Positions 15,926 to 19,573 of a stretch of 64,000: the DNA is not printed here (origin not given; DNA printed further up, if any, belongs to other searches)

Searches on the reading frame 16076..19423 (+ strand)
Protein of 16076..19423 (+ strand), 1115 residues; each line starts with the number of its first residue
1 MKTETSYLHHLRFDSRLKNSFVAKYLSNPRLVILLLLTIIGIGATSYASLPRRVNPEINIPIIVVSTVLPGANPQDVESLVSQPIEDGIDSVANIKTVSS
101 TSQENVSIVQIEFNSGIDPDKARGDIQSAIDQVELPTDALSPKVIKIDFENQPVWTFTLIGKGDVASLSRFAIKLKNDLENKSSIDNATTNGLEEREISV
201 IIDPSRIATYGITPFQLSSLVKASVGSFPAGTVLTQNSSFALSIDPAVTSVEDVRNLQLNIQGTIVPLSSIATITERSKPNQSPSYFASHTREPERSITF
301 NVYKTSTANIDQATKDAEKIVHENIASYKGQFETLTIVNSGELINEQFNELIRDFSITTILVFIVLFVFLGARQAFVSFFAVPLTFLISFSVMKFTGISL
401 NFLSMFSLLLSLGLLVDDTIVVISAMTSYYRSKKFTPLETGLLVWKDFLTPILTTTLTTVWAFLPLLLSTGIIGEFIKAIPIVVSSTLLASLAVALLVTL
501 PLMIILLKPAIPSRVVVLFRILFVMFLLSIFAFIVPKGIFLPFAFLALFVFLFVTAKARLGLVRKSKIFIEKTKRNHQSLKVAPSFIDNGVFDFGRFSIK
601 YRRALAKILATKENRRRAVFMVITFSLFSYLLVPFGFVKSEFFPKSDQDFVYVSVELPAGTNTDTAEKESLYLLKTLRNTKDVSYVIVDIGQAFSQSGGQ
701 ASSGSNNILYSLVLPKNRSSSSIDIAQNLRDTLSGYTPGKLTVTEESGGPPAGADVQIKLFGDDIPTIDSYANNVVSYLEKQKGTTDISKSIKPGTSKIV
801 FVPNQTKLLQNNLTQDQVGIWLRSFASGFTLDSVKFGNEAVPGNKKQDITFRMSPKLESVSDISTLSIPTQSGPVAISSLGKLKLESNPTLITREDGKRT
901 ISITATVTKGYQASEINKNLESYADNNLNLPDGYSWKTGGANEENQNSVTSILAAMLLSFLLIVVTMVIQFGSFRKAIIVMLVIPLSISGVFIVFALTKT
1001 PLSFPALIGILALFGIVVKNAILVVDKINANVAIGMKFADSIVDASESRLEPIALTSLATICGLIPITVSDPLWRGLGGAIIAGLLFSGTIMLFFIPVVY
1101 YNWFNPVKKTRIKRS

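Call 55: search_protein_families(library=pfam, proteins=[window:16076-19423:+], max_evalue=0.001)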
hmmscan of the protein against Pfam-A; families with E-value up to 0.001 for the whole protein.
window:16076-19423:+ (1115 aa): 2 families
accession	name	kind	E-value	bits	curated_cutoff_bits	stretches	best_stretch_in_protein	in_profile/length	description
PF00873.25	ACR_tran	-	3.4e-144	482.4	28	2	26-519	6-502/1021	AcrB/AcrD/AcrF family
PF02355.23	SecD_SecF_C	-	5.6e-06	26.3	20.5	0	348-500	30-180/189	Protein export membrane protein SecD/SecF, C-terminal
